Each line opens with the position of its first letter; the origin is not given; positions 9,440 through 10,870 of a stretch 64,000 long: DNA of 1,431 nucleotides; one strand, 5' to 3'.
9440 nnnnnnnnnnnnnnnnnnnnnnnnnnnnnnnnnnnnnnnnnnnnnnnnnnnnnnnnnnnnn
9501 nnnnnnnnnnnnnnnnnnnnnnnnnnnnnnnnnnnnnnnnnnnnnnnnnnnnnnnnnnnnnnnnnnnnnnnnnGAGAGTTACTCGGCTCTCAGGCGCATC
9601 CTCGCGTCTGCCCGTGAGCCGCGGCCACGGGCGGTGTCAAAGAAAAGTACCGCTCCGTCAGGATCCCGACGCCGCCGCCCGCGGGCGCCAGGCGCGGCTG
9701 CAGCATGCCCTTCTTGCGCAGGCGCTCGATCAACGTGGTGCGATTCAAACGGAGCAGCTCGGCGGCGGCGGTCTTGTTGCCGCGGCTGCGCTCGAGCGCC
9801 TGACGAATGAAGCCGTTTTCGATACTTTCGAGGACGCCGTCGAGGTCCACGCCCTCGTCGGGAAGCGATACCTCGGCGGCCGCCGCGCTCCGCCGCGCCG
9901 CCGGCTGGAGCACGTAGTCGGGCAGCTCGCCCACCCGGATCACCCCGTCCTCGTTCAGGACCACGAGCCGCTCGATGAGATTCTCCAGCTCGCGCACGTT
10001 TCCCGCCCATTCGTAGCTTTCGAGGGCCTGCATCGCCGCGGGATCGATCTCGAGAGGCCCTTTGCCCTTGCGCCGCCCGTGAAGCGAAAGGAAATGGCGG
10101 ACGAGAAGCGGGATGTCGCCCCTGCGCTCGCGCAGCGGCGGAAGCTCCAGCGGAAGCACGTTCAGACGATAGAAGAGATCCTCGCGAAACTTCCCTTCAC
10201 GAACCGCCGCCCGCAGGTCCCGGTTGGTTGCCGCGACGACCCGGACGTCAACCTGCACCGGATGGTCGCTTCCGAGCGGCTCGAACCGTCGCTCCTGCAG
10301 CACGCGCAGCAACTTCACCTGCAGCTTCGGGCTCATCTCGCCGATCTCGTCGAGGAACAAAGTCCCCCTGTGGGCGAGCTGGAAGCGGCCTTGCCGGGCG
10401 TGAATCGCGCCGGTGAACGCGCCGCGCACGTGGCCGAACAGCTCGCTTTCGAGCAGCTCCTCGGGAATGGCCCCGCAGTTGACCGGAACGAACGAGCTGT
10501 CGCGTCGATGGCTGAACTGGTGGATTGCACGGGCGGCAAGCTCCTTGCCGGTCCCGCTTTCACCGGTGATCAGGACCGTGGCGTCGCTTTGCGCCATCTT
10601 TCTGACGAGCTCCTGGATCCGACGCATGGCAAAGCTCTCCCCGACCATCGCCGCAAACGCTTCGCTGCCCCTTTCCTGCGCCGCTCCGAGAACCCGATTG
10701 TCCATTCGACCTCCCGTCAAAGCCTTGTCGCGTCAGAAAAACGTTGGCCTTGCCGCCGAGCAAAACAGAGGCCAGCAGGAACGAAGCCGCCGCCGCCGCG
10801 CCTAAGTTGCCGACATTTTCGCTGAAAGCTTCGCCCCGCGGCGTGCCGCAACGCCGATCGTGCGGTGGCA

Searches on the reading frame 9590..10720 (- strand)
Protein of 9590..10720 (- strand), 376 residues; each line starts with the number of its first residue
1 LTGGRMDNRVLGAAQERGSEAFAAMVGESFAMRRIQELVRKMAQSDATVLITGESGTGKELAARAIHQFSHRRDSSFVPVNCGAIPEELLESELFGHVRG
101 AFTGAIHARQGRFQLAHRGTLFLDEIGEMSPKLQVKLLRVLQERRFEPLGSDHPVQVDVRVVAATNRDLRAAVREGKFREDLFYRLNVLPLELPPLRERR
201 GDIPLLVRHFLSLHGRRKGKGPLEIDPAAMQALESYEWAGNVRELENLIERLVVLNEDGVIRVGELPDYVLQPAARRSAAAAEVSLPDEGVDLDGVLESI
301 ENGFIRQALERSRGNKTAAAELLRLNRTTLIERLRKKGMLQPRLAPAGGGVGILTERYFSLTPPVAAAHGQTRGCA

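Call 3: search_protein_families(library=pfam, proteins=[window:9590-10720:-])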
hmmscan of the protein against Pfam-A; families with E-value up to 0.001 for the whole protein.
window:9590-10720:- (376 aa): 8 families
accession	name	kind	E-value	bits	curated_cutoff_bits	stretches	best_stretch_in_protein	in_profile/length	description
PF00158.32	Sigma54_activat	-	9e-74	247.2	20.2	1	25-191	1-167/168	Sigma-54 interaction domain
PF25601.1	AAA_lid_14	-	1.5e-26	92.4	27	1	197-280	1-84/87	AAA+ ATPase lid domain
PF14532.12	Sigma54_activ_2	-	6.4e-23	81.9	25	1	26-196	1-138/138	Sigma-54 interaction domain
PF02954.25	HTH_8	-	2.7e-11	43.5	22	1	297-336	2-41/42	Bacterial regulatory protein, Fis family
PF07728.20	AAA_5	-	4.3e-09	36.9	22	1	49-167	2-123/139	AAA domain (dynein-related subfamily)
PF00004.35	AAA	-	6.3e-06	27.1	21.2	1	49-181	1-126/131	ATPase family associated with various cellular activities (AAA)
PF01078.27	Mg_chelatase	-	1.8e-05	24.7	20.3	0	104-138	93-127/207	Magnesium chelatase, subunit ChlI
PF13191.12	AAA_16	-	0.00032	21.7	32.6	1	32-145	9-124/167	AAA ATPase domain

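Call 4: search_protein_families(library=ncbifam, proteins=[window:9590-10720:-])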
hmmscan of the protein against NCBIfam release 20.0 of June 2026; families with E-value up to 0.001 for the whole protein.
window:9590-10720:- (376 aa): 32 families (the best 25 are shown)
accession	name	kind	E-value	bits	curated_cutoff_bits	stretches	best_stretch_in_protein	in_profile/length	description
NF041552.1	TF_PrdR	equivalog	3.8e-114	382.1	795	1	17-335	261-574/577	sigma-54 dependent transcriptional regulator PrdR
TIGR01817.1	nifA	equivalog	6.5e-113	378.3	528.85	1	15-266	188-438/534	nif-specific transcriptional activator NifA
NF008469.0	PRK11361.1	equivalog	1.5e-109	366.8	714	1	24-338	144-455/461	acetoacetate metabolism transcriptional regulator AtoC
NF003451.0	PRK05022.1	equivalog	5.7e-106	355.3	476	1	19-337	186-507/512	nitric oxide reductase transcriptional regulator NorR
NF038308.1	RNA_repair_RtcR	equivalog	2.8e-105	353.2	650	1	13-336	170-515/530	RNA repair transcriptional activator RtcR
TIGR01818.1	ntrC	equivalog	4.4e-103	345.6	558.6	1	17-336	128-462/463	nitrogen regulation protein NR(I)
TIGR02915.1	PEP_resp_reg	equivalog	3.9e-100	335.8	502.6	1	6-339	124-444/445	PEP-CTERM-box response regulator transcription factor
TIGR02329.1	propionate_PrpR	equivalog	7.1e-96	321.9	499.2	1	17-335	206-525/526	propionate catabolism operon regulatory protein PrpR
NF050807.1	TransRegFlbDCaul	equivalog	2.6e-94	316.6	750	1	19-336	114-437/454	sigma-54-dependent transcriptional regulator FlbD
NF011958.0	PRK15429.1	equivalog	9.5e-94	315.3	830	1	20-340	376-687/692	formate hydrogenlyase transcriptional activator FlhA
NF007689.0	PRK10365.1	equivalog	1.1e-90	304.5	760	1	16-334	132-439/441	sigma-54-dependent response regulator transcription factor ZraR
NF041906.1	V4R_TF_MobR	exception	1.4e-90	304.3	999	1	24-336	233-543/544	phenol degradation transcriptional regulator MobR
NF041946.1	LuxO_transreg_Vib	equivalog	8e-89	298.5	800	1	15-335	125-458/463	quorum-sensing sigma-54 dependent transcriptional regulator LuxO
NF011695.0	PRK15115.1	equivalog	1e-87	294.7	763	1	23-334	135-433/445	two-component system response regulator GlrR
NF011953.0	PRK15424.1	equivalog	2.6e-87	293.6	703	1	14-337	210-534/538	propionate catabolism operon regulatory protein PrpR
TIGR02974.1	phageshock_pspF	equivalog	4.1e-80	269.5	443.55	1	25-257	1-234/336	phage shock protein operon transcriptional activator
NF008622.0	PRK11608.1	equivalog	4.3e-69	233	529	1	23-339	6-325/329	phage shock protein operon transcriptional activator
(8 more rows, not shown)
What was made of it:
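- On NtrC-family response regulator: TIGR01818 gives 341 bits against a cut-off of 558.6 (call 4).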
